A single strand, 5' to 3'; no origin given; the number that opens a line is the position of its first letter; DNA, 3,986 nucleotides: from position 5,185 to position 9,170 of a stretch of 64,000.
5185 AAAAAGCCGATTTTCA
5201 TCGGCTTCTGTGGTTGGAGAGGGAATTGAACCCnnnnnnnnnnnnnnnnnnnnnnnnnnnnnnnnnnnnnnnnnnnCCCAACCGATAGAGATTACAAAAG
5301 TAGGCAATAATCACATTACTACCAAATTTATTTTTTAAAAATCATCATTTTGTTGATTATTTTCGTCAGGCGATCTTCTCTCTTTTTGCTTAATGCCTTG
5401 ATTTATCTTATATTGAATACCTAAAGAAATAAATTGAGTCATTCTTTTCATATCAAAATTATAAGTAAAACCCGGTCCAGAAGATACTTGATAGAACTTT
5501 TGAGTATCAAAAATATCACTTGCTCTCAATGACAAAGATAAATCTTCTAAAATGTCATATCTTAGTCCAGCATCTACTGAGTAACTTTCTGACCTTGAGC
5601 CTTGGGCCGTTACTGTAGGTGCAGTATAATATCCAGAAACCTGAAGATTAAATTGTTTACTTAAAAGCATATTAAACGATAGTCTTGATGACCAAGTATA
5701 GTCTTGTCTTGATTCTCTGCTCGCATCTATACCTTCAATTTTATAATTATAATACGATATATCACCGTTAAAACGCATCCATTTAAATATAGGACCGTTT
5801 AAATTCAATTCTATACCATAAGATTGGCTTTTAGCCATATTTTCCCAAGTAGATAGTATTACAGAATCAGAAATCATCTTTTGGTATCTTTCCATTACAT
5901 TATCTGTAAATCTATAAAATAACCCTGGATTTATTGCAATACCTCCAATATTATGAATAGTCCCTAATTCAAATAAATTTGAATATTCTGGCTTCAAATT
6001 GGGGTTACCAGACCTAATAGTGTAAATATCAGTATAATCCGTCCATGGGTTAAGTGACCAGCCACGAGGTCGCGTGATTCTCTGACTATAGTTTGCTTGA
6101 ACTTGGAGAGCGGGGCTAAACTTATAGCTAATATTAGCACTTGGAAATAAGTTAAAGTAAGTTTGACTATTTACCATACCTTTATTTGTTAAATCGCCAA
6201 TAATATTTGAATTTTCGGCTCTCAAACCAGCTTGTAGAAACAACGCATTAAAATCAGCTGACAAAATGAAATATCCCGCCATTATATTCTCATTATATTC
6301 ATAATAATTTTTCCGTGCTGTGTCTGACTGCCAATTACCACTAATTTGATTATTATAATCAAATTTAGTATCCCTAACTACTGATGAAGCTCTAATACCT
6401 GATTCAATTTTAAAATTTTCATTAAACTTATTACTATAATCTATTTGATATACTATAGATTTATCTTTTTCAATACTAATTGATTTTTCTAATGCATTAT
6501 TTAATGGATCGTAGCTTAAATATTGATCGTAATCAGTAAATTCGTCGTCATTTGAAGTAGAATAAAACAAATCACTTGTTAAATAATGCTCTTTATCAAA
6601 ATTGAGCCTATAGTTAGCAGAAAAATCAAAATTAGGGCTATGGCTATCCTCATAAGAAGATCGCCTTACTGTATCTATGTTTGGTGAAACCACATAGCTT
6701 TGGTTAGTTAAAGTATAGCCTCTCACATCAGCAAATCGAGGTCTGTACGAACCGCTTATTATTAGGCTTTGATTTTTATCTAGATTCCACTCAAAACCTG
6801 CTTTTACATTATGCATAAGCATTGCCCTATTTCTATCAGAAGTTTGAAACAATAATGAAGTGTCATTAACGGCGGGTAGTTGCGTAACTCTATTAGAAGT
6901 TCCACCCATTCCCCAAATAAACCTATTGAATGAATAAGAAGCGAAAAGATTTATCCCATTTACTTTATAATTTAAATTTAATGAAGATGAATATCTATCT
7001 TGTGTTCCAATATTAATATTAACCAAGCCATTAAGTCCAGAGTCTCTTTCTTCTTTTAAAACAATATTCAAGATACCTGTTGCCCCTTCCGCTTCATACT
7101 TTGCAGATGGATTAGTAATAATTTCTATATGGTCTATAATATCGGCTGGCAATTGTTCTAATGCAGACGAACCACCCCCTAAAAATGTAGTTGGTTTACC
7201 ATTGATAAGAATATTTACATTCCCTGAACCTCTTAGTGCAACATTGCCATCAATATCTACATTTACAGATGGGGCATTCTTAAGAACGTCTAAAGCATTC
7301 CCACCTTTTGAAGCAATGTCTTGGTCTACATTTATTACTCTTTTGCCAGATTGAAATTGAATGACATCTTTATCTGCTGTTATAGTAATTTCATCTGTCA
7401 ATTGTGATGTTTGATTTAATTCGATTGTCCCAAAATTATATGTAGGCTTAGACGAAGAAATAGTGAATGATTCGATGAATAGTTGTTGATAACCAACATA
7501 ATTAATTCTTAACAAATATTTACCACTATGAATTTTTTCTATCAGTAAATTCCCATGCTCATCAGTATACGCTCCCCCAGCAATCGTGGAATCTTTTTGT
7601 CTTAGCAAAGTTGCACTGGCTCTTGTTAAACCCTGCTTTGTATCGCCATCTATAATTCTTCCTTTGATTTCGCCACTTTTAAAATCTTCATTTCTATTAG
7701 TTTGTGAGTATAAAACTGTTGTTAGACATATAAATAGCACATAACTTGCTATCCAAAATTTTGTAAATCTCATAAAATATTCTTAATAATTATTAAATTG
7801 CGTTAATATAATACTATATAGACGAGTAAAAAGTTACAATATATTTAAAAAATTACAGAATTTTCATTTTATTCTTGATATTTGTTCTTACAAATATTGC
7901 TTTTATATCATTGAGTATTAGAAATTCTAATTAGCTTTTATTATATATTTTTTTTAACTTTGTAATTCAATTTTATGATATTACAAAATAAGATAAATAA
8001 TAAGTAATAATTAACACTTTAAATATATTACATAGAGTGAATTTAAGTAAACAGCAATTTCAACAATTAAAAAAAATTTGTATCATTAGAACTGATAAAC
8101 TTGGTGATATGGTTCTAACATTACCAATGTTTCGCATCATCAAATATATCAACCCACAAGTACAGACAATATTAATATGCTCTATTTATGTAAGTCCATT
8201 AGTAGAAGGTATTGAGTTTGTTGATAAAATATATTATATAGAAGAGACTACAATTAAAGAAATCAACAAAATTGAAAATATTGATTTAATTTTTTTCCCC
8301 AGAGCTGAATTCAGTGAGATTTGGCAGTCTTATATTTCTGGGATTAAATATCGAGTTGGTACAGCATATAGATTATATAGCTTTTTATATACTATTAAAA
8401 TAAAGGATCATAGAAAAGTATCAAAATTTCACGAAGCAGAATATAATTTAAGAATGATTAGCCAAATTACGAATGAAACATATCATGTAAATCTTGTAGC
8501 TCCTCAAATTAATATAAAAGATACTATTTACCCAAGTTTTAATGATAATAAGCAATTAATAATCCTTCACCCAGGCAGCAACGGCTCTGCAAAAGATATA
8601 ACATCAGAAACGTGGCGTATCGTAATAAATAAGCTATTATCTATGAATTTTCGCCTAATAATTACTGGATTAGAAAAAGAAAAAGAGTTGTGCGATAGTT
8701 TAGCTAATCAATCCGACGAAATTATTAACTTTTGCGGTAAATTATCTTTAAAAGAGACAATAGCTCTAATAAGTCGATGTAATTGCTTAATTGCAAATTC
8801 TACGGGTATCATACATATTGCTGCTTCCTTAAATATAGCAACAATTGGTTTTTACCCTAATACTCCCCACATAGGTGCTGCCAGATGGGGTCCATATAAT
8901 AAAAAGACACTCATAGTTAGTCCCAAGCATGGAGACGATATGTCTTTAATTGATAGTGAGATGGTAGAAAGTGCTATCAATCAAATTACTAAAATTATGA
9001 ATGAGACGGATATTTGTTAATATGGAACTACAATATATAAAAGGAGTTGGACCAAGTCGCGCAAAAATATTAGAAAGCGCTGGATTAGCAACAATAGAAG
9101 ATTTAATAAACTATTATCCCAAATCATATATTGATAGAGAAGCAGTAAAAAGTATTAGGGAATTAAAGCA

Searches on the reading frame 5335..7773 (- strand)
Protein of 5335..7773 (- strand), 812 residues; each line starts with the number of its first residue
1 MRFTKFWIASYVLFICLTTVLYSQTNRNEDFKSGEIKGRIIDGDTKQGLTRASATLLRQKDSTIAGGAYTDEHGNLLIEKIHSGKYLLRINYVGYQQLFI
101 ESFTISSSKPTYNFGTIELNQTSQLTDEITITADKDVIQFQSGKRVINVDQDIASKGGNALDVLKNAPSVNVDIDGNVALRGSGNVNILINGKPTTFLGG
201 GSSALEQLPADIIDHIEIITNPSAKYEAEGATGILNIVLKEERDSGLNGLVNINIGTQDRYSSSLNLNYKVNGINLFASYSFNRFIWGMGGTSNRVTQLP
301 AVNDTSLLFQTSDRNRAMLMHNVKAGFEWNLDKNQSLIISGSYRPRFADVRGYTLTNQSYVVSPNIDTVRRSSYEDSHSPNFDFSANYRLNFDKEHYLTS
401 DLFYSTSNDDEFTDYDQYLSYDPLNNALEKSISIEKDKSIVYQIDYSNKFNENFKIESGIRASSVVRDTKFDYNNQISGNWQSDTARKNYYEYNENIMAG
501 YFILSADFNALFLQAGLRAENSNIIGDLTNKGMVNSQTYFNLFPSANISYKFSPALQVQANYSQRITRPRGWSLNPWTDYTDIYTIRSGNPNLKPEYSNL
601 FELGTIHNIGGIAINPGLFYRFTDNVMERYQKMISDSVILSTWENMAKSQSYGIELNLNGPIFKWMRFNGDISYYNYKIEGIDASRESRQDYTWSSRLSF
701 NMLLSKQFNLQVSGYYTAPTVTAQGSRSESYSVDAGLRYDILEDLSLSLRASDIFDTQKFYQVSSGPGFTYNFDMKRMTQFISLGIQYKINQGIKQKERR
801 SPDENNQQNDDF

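Call 5: search_protein_families(library=pfam, proteins=[window:5335-7773:-], max_evalue=0.01)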
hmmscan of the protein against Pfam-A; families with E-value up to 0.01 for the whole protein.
window:5335-7773:- (812 aa): 6 families
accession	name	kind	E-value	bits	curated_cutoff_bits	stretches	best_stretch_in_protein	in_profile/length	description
PF14905.12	OMP_b-brl_3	-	1.5e-100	337.6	27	1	391-788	2-408/408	Outer membrane protein beta-barrel family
PF00593.30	TonB_dep_Rec_b-barrel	-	1.4e-28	101.4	27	1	346-751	25-433/436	TonB dependent receptor-like, beta-barrel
PF07715.20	Plug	-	2.8e-09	37.9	23.9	1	146-233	11-106/107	TonB-dependent Receptor Plug Domain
PF13715.12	CarbopepD_reg_2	-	1.4e-07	31.9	32.2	1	36-129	1-86/88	CarboxypepD_reg-like domain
PF13620.12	CarboxypepD_reg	-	1.9e-06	28.6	32.3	1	36-111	2-75/82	Carboxypeptidase regulatory-like domain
PF17802.7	SpaA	-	0.005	17.4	23.1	0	36-89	3-57/91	Prealbumin-like fold domain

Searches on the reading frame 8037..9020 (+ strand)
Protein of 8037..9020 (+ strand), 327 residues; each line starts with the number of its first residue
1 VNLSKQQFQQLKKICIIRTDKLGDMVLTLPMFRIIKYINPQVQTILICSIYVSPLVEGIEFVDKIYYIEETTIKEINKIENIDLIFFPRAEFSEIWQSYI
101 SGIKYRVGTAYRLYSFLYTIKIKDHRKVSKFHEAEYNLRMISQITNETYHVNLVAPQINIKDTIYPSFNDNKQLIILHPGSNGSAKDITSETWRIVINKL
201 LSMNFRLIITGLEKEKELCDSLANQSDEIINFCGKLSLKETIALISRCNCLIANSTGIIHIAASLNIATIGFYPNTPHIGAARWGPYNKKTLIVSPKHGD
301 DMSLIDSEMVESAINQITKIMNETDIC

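Call 5: search_protein_families(library=pfam, proteins=[window:8037-9020:+], max_evalue=0.01)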
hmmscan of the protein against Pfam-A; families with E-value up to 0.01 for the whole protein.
window:8037-9020:+ (327 aa): 2 families
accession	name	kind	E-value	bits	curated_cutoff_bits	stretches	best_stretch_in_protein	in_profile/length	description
PF01075.23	Glyco_transf_9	-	4.9e-20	72.3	22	1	170-296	103-229/247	Glycosyltransferase family 9 (heptosyltransferase)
PF02350.25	Epimerase_2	-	0.00047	19.6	30.6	1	163-270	177-282/347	UDP-N-acetylglucosamine 2-epimerase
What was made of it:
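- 8037..9020 (+): GT9 (heptosyltransferase-like) glycosyltransferase gene, first gene of the conserved GT9-recG-addB block. Pfam Glyco_transf_9 E 4.9e-20 (call 5).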
